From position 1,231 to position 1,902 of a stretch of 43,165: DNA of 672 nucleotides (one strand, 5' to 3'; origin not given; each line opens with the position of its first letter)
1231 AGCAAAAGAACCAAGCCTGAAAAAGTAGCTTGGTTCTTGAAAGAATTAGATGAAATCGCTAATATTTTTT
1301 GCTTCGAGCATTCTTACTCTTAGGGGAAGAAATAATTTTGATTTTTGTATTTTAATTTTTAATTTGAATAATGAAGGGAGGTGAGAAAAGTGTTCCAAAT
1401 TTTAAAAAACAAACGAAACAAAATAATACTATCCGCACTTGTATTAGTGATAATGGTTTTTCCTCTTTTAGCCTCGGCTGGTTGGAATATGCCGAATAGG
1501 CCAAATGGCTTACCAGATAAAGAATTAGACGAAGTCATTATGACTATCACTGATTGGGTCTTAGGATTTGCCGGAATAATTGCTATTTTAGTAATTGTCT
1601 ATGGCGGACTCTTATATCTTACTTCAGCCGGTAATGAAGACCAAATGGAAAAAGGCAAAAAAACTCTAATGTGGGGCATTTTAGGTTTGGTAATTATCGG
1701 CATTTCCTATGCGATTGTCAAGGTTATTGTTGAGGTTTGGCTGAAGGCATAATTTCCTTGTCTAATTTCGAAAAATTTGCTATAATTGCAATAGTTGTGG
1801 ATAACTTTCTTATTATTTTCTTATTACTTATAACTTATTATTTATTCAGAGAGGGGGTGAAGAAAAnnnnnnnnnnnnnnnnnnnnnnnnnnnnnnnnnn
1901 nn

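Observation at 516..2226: Tandem triplication of T4SS-pilin-like genes with hypervariable mature N-termini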

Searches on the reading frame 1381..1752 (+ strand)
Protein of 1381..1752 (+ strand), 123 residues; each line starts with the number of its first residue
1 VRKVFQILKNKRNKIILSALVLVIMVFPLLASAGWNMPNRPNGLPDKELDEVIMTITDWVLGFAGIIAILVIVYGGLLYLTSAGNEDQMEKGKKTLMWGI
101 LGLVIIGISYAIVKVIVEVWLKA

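Call 3: search_protein_families(library=pfam, proteins=[window:1381-1752:+], max_evalue=0.1)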
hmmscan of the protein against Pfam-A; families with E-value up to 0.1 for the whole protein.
window:1381-1752:+ (123 aa): 5 families
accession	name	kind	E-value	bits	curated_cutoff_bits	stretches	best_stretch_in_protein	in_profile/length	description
PF18895.5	T4SS_pilin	-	5.3e-14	52.5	26.6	1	47-116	3-71/71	Type IV secretion system pilin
PF04956.18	TrbC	-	4.7e-09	36.8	27.9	1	8-115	7-97/98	TrbC/VIRB2 pilin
PF12730.13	ABC2_membrane_4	-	0.0035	17.8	27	1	7-70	6-68/179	ABC-2 family transporter protein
PF01578.25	Cytochrom_C_asm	-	0.0068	16.5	29.9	1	69-118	163-209/212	Cytochrome C assembly protein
PF04515.18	Choline_transpo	-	0.049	13.3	26.9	1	52-119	246-309/326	Plasma-membrane choline transporter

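Call 4: search_protein_families(library=ncbifam, proteins=[window:1381-1752:+], max_evalue=0.1)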
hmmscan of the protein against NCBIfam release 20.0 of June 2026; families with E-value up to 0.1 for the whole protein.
window:1381-1752:+ (123 aa): 3 families
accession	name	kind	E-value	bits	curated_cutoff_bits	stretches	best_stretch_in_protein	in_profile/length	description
NF045849.1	ICE_MMCAP2_0565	equivalog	1e-10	41.2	40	1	51-117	11-77/80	Mbov_0395 family pilin-like conjugal transfer protein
NF033218.1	anchor_AmaP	equivalog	0.02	14.7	55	1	11-76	3-65/166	alkaline shock response membrane anchor protein AmaP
NF041281.1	TraA_gammapb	subfamily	0.036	14.1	50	1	44-75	5-37/75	TraA family conjugative transfer protein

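Call 13: find_homologous_proteins(query=window:1381-1752:+)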
Query window:1381-1752:+ (123 aa): 7 proteins with E <= 0.001 among 47 candidates.
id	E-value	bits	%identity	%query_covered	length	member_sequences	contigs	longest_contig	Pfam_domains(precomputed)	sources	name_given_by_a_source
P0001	2.0e-68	246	98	99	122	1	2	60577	PF18895.6,PF04956.19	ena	-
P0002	4.6e-63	229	93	98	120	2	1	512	PF18895.6,PF04956.19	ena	-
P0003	2.2e-62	227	93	97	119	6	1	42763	PF18895.6,PF04956.19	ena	-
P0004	6.5e-61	222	92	97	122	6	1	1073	PF18895.6,PF04956.19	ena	-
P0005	5.9e-43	164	88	75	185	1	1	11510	PF18895.6,PF04956.19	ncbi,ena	-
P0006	1.4e-42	163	90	73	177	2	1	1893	PF18895.6,PF04956.19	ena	-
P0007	1.7e-12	66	39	68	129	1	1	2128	PF18895.6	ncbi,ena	-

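Call 17: find_encoding_contigs(protein=P0001, flank=10000, max_places=4)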
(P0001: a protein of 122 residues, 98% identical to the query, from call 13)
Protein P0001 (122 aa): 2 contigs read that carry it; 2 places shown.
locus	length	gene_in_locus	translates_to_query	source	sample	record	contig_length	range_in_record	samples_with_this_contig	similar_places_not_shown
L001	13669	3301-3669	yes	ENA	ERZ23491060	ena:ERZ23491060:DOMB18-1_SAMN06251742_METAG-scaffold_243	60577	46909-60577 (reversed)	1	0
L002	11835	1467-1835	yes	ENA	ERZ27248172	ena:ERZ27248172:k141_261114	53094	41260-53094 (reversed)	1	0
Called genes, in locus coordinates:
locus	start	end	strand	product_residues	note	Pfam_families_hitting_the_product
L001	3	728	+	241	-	?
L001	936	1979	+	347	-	PF18895:T4SS_pilin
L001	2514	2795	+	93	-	PF04956:TrbC (weak), PF18895:T4SS_pilin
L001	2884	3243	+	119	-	PF05635:23S_rRNA_IVP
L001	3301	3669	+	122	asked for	PF04956:TrbC, PF18895:T4SS_pilin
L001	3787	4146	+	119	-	PF18895:T4SS_pilin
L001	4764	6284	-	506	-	-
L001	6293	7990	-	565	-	-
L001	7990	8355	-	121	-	PF00892:EamA (weak)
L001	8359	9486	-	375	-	PF00155:Aminotran_1_2, PF00266:Aminotran_5 (weak), PF01041:DegT_DnrJ_EryC1, PF01212:Beta_elim_lyase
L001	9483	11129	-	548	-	PF13231:PMT_2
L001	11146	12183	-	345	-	PF01073:3Beta_HSD, PF01370:Epimerase, PF02719:Polysacc_synt_2 (weak), PF04321:RmlD_sub_bind, PF05368:NmrA, PF16363:GDP_Man_Dehyd, PF13460:NAD_binding_10 (weak)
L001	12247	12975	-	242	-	PF13302:Acetyltransf_3, PF00583:Acetyltransf_1, PF13673:Acetyltransf_10, PF08445:FR47, PF13508:Acetyltransf_7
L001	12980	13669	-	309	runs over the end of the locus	PF00535:Glycos_transf_2, PF10111:Glyco_tranf_2_2 (weak), PF13641:Glyco_tranf_2_3 (weak)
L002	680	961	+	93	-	PF04956:TrbC (weak), PF18895:T4SS_pilin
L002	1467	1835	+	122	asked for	PF04956:TrbC, PF18895:T4SS_pilin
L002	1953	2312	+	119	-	PF18895:T4SS_pilin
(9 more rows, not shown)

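Call 18: find_encoding_contigs(protein=P0003, flank=10000, max_places=4)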
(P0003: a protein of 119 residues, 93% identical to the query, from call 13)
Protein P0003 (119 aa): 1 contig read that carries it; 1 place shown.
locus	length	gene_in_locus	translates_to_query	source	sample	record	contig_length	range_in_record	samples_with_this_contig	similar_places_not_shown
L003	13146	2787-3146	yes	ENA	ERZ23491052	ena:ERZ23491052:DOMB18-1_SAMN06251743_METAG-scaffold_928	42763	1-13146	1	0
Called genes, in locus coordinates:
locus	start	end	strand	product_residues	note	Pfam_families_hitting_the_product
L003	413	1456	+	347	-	PF18895:T4SS_pilin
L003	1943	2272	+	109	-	PF04956:TrbC, PF18895:T4SS_pilin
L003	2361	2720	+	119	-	PF05635:23S_rRNA_IVP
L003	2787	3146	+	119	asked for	PF04956:TrbC, PF18895:T4SS_pilin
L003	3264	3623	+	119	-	PF18895:T4SS_pilin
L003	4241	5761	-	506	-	-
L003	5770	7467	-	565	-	-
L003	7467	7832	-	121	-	PF00892:EamA (weak)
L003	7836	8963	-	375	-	PF00155:Aminotran_1_2, PF00266:Aminotran_5 (weak), PF01041:DegT_DnrJ_EryC1, PF01212:Beta_elim_lyase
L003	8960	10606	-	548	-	PF13231:PMT_2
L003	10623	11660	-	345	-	PF01073:3Beta_HSD, PF01370:Epimerase, PF02719:Polysacc_synt_2 (weak), PF04321:RmlD_sub_bind, PF05368:NmrA, PF16363:GDP_Man_Dehyd, PF13460:NAD_binding_10 (weak)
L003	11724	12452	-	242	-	PF13302:Acetyltransf_3, PF00583:Acetyltransf_1, PF13673:Acetyltransf_10, PF08445:FR47, PF13508:Acetyltransf_7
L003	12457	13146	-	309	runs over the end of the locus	PF00535:Glycos_transf_2, PF10111:Glyco_tranf_2_2 (weak), PF13641:Glyco_tranf_2_3 (weak)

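Call 19: find_encoding_contigs(protein=P0005, flank=10000, max_places=4)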
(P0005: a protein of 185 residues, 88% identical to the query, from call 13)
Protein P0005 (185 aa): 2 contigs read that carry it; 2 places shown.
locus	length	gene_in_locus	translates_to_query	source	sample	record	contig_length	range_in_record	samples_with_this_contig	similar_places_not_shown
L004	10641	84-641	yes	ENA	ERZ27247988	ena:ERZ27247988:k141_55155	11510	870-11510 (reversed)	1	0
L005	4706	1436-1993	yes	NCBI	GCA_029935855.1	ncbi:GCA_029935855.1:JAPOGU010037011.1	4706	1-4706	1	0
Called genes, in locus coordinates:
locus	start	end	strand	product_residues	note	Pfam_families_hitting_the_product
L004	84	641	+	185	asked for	PF04956:TrbC (weak), PF18895:T4SS_pilin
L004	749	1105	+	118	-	PF04956:TrbC (weak), PF18895:T4SS_pilin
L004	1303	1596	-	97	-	PF05635:23S_rRNA_IVP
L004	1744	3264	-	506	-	-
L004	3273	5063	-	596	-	PF20176:DUF6541 (weak)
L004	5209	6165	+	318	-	PF01073:3Beta_HSD, PF01370:Epimerase, PF02719:Polysacc_synt_2, PF04321:RmlD_sub_bind, PF16363:GDP_Man_Dehyd, PF07993:NAD_binding_4 (weak)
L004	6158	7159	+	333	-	PF00535:Glycos_transf_2, PF10111:Glyco_tranf_2_2 (weak)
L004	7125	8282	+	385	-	PF13439:Glyco_transf_4, PF13477:Glyco_trans_4_2, PF20706:GT4-conflict, PF00534:Glycos_transf_1, PF13692:Glyco_trans_1_4, PF13524:Glyco_trans_1_2 (faint)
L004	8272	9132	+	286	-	PF13489:Methyltransf_23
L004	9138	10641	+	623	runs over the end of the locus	PF13522:GATase_6, PF13537:GATase_7, PF00733:Asn_synthase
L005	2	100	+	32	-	?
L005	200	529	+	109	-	PF04956:TrbC, PF18895:T4SS_pilin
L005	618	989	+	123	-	PF05635:23S_rRNA_IVP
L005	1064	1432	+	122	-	PF04956:TrbC, PF18895:T4SS_pilin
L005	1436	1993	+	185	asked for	PF04956:TrbC (weak), PF18895:T4SS_pilin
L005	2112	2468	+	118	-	PF18895:T4SS_pilin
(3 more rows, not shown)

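Call 23: find_related_loci(query=window:1381-1752:+, collection=metagenome_contigs, flank=5000)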
Query window:1381-1752:+ (123 aa) in metagenome_contigs; peptide patterns used: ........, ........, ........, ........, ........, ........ (x = any residue, [..] = any of these).
600 stretches matched a pattern (row limit reached: there are more); 3 encode a relative of the query (tblastn E <= 1e-3); 3 distinct loci.
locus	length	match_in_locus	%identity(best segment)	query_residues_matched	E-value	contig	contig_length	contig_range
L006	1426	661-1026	91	2-123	9e-74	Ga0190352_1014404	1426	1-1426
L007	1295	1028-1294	90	2-90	5e-52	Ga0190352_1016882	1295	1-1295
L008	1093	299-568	90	34-123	3e-52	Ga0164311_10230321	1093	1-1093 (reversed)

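Call 44: find_related_loci(query=A2, collection=genome_contigs, flank=10000)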
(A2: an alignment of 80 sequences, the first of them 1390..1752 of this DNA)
Query A2 (120 aa) in genome_contigs; peptide patterns used: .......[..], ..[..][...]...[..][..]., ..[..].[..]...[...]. (x = any residue, [..] = any of these).
124 stretches matched a pattern; 88 encode a relative of the query (tblastn E <= 1e-3); the best 80 are kept; 79 distinct loci.
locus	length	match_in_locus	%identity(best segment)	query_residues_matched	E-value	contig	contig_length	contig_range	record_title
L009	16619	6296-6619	48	5-114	2e-29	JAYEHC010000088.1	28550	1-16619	MAG: Patescibacteria group bacterium isolate MAG229 MAG229_88, whole genome shotgun sequence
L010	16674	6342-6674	44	5-114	2e-28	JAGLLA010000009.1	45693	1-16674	MAG: Candidatus Parcubacteria bacterium isolate RS_4_5 ROV157_4.bin.5.fa_9, whole genome shotgun sequence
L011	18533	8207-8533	47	7-116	5e-28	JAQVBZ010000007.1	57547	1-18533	MAG: Candidatus Paceibacterota bacterium isolate STD2_77 NODE_1833_length_57547_cov_5.684988_Sandtown_D2, whole genome s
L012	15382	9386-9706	46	8-116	3e-27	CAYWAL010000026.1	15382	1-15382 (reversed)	MAG TPA_asm: uncultured Candidatus Saccharibacteria bacterium isolate SRP216583_co2_140 genome assembly, contig: NODE_29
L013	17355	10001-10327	44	8-119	2e-26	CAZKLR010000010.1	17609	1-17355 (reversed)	MAG TPA_asm: uncultured Candidatus Saccharibacteria bacterium isolate SRP294416_co1_206 genome assembly, contig: NODE_64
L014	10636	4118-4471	41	2-118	6e-26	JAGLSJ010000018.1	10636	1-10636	MAG: Candidatus Paceibacterota bacterium isolate RS_9_49 ROV157_9.bin.49.fa_18, whole genome shotgun sequence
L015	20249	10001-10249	52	31-114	4e-25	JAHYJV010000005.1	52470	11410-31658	MAG: Patescibacteria group bacterium isolate KA31 NODE_388_length_52470_cov_203.373765, whole genome shotgun sequence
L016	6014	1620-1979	43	5-119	4e-25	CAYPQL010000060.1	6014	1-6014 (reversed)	MAG TPA_asm: uncultured Candidatus Saccharibacteria bacterium isolate SRP256446_co1_206 genome assembly, contig: NODE_90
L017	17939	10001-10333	38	5-116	5e-25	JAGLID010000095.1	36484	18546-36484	MAG: Candidatus Paceibacterota bacterium isolate RS_2_29 ROV157_2.bin.29.fa_95, whole genome shotgun sequence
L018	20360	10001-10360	42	8-120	8e-25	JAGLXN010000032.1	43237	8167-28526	MAG: Candidatus Parcubacteria bacterium isolate RS_12_54 ZL285.bin.54.fa_32, whole genome shotgun sequence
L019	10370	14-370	43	8-120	1e-24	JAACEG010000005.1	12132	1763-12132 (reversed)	MAG: Lysobacteraceae bacterium isolate OTbin.42 scaffold_1958, whole genome shotgun sequence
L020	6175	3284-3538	45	31-116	1e-24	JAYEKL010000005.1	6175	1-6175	MAG: Patescibacteria group bacterium isolate MAG138 MAG138_5, whole genome shotgun sequence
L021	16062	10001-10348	42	5-119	1e-24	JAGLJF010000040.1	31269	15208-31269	MAG: Candidatus Paceibacterota bacterium isolate RS_3_34 ROV157_3.bin.34.fa_40, whole genome shotgun sequence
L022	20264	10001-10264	49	30-118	1e-24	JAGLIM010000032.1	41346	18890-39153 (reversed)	MAG: Candidatus Paceibacterota bacterium isolate RS_2_5 ROV157_2.bin.5.fa_32, whole genome shotgun sequence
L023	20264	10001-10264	48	29-115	2e-24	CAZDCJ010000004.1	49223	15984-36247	MAG TPA_asm: uncultured Candidatus Saccharibacteria bacterium isolate SRP294416_co1_57 genome assembly, contig: NODE_100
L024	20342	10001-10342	44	10-118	2e-24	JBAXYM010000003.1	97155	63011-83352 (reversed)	MAG: Patescibacteria group bacterium isolate SO_2016_CLC_T1_18 scaffold00032_PH3_Jul14_2016, whole genome shotgun sequen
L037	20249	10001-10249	40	32-114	6e-20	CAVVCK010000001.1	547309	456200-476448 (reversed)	MAG: uncultured bacterium isolate MFD02416.bin.1.123 genome assembly, contig: contig_35454, whole genome shotgun sequenc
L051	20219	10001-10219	43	43-116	2e-13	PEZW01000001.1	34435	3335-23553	MAG: Candidatus Berkelbacteria bacterium CG10_big_fil_rev_8_21_14_0_10_43_13 CG10_8_21_14_0.10_scaffold_2539_c, whole ge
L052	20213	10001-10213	39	43-113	4e-13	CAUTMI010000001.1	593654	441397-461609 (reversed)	MAG TPA_asm: uncultured Candidatus Saccharibacteria bacterium isolate ERR10228876_bin.2_MetaWRAP_v1.3_MAG genome assembl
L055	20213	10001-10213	38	43-113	7e-13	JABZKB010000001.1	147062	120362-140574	MAG: Candidatus Nanosynbacter sp. isolate JCVI_1_bin.4 NODE_1_length_147062_cov_11.555982, whole genome shotgun sequence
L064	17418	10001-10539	43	53-120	7e-12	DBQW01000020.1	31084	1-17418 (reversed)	MAG TPA_asm: Candidatus Berkelbacteria bacterium UBA1384 UBA1384_contig_4079, whole genome shotgun sequence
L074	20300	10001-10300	29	9-109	2e-10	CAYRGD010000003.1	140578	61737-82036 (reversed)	MAG TPA_asm: uncultured Candidatus Saccharibacteria bacterium isolate SRP285395_co2_211 genome assembly, contig: NODE_11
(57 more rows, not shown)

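Call 49: search_protein_families(library=pfam, proteins=[L023:4931-6082:+, L037:6286-7716:+, L013:6842-9208:+, L015:2019-2639:+, L052:898-2724:-, L064:3494-4294:+, L052:11235-11972:+, L074:5874-6788:+, L051:12387-14051:-, L055:4827-7976:-], max_evalue=0.01)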
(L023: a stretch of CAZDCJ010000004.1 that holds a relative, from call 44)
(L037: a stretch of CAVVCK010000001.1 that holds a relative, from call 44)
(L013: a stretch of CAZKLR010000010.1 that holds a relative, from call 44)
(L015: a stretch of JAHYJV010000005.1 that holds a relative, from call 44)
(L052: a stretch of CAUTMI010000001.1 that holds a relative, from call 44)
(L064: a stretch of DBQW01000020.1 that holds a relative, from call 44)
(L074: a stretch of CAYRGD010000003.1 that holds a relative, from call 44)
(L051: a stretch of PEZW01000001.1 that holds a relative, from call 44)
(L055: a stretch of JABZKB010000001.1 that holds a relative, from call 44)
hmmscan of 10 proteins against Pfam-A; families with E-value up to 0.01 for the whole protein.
L023:4931-6082:+ (384 aa): 6 families
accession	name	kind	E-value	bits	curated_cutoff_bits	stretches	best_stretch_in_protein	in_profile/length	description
PF00534.26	Glycos_transf_1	-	2.1e-34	119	26.4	1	200-362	5-170/172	Glycosyl transferases group 1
PF13692.12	Glyco_trans_1_4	-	5.3e-28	98.5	27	1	210-350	3-142/142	Glycosyl transferases group 1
PF13439.12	Glyco_transf_4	-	6.5e-14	52.7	28.5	1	31-186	3-167/170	Glycosyltransferase Family 4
PF20706.3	GT4-conflict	-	6.9e-12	45.5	26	1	213-335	202-327/385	Family 4 Glycosyltransferase in conflict systems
PF13524.12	Glyco_trans_1_2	-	1e-06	29.2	25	1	259-368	23-133/144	Glycosyl transferase-like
PF13579.12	Glyco_trans_4_4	-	0.00013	22.8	29.7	1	30-182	1-156/158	Glycosyl transferase 4-like domain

L037:6286-7716:+ (477 aa): 2 families
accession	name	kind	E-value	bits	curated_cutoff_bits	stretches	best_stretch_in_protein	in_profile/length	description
PF01547.30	SBP_bac_1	-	6.2e-31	109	26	1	89-393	4-305/307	Bacterial extracellular solute-binding protein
PF13416.11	SBP_bac_8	-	2.8e-30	106.5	27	1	97-413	3-268/279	Bacterial extracellular solute-binding protein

L013:6842-9208:+ (789 aa): 1 family
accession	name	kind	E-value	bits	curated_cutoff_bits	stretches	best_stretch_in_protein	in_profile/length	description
PF13196.11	DUF4012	-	4.7e-31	108.7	28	1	349-485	4-142/144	Protein of unknown function (DUF4012)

L015:2019-2639:+ (207 aa): 2 families
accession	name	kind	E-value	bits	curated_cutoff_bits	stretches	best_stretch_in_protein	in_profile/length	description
PF02706.20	Wzz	-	4.8e-05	24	25.5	1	6-97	3-90/91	Chain length determinant protein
PF14276.11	DUF4363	-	0.0073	16.7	27.5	0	72-141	32-104/107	Domain of unknown function (DUF4363)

L052:898-2724:- (609 aa): 3 families
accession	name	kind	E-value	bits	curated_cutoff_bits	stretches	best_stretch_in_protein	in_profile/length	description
PF19044.6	P-loop_TraG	-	3e-30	105.6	25.8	2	426-572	192-345/413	TraG P-loop domain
PF12846.13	AAA_10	-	2.2e-11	43.8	27.5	2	457-538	215-298/362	AAA-like domain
PF01935.23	DUF87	-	1.1e-07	32.6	23.2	1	262-324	28-92/220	Helicase HerA, central domain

L064:3494-4294:+ (267 aa): 0 families

L052:11235-11972:+ (246 aa): 1 family
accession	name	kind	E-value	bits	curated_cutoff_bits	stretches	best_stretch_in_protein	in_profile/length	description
PF00156.33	Pribosyltran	-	6e-06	26.1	26.3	1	193-238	80-125/158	Phosphoribosyl transferase domain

L074:5874-6788:+ (305 aa): 3 families
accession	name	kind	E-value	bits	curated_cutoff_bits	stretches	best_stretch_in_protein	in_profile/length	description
PF00483.29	NTP_transferase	-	2e-25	90.2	21.2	1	15-280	1-237/245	Nucleotidyl transferase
PF12804.13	NTP_transf_3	-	4.7e-08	33.8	27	1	16-91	1-69/160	MobA-like NTP transferase domain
PF01128.25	IspD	-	0.00019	21.7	27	1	16-111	3-94/221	2-C-methyl-D-erythritol 4-phosphate cytidylyltransferase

L051:12387-14051:- (555 aa): 5 families
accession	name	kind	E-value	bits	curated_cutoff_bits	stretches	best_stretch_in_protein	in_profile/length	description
PF00437.27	T2SSE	-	2.4e-115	385.6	24.9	1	156-551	6-370/370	Type II/IV secretion system protein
PF05157.20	MshEN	-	8.9e-06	26.1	23.1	1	34-90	1-57/90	MshEN domain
PF13191.12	AAA_16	-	0.0037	18.2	32.6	0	284-324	11-55/167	AAA ATPase domain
PF01935.23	DUF87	-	0.0041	17.7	23.2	0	300-326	30-57/220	Helicase HerA, central domain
PF20720.3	nSTAND3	-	0.0041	17.3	27.2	1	283-333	8-57/155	Novel STAND NTPase 3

L055:4827-7976:- (1050 aa): 0 families

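Call 50: predict_structure(alignment_id=A2)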
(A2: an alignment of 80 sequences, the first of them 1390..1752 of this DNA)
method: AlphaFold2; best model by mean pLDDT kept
length: 120 residues; sequences in the alignment: 80
mean_pLDDT: 82.6   pTM: 0.58
mean pLDDT of the five models: 82.6, 79.9, 79.4, 76.9, 76.9
residues with pLDDT >= 90: 61; 70-90: 24; 50-70: 32; < 50: 3
segments of 3 or more residues with pLDDT < 50: 1-3
pLDDT, mean of each block of 10 residues (from residue 1): 51 70 71 66 75 93 97 95 95 97 96 82
secondary structure, 60 per line:
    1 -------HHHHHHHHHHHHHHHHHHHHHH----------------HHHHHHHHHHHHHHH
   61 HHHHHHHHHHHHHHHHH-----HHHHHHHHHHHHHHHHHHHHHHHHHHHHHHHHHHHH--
elements in order: H8-29 H46-77 H83-118

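Call 57: search_solved_structures(query=A2, max_evalue=1)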
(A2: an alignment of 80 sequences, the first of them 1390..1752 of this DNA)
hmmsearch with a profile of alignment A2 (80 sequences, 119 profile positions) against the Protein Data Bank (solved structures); distinct sequences matched with E-value up to 1: 0.

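Call 58: fold_search(model_id=the predicted structure, library=pdb)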
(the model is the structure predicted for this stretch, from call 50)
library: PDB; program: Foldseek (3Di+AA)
matches with E <= 10: 232; with E <= 0.001: 0
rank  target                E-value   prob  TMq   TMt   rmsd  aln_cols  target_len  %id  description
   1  6cnn_A                8.0e-01  0.89  0.56  0.21  17.8       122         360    9  Cryo-EM structure of the human SK4/calmodulin channel complex in the Ca2+ bound state I (released 2018-05-02)
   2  1a91_MODEL_1_A        8.4e-01  0.97  0.48  0.69   2.5        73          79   16  SUBUNIT C OF THE F1FO ATP SYNTHASE OF ESCHERICHIA COLI; NMR, 10 STRUCTURES (released 1998-07-01)
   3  5oql_H                1.3e+00  0.41  0.38  0.26  16.8       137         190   11  Cryo-EM structure of the 90S pre-ribosome from Chaetomium thermophilum (released 2017-10-11)
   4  9vub_A                1.6e+00  0.80  0.54  0.19  10.0       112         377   10  channel C complex with 3 (released 2026-03-11)
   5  2y3h_A                1.7e+00  0.92  0.48  0.52   4.0        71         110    8  E63Q mutant of Cupriavidus metallidurans CH34 CnrXs (released 2011-03-30)
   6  2y3h_B                1.8e+00  0.90  0.48  0.52   5.7        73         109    8  E63Q mutant of Cupriavidus metallidurans CH34 CnrXs (released 2011-03-30)
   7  7qsm_A                1.8e+00  0.18  0.29  0.31  13.4       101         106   15  Bovine complex I in lipid nanodisc, Deactive-ligand (composite) (released 2022-05-25)
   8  8h2j_B                2.0e+00  0.82  0.48  0.61   2.5        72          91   17  Structure of Acb2 complexed with 3',3'-cGAMP (released 2023-02-22)
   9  4h54_A                2.0e+00  0.18  0.29  0.14  14.3       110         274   14  Crystal structure of the diguanylate cyclase DgcZ (released 2013-07-03)
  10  3epv_C                2.1e+00  0.89  0.47  0.53   4.1        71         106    8  X-ray Structure of the Metal-sensor CnrX in both the Apo- and Copper-bound Forms (released 2008-11-25)
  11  2y3d_A                2.1e+00  0.77  0.45  0.48   3.0        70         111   11  Zn-bound form of Cupriavidus metallidurans CH34 CnrXs (released 2011-03-30)
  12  9ihh_A                2.1e+00  0.38  0.42  0.50   5.1        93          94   15  Ex vivo spore-silk A-ENA fibers (released 2026-03-04)
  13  5ng5_A                2.3e+00  0.51  0.40  0.16   3.5        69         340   10  multi-drug efflux; membrane transport; RND superfamily; Drug resistance (released 2017-04-19)
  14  8tt3_H                2.3e+00  0.47  0.38  0.20  23.3       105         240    8  S. thermodepolymerans KpsM-KpsE in Glycolipid 2 state with rigid body fitted KpsT (released 2024-04-17)
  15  4o93_A                2.4e+00  0.47  0.43  0.53   9.9        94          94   12  Crystal structure of Thermus thermophilis transhydrogeanse domain II dimer (released 2014-12-31)
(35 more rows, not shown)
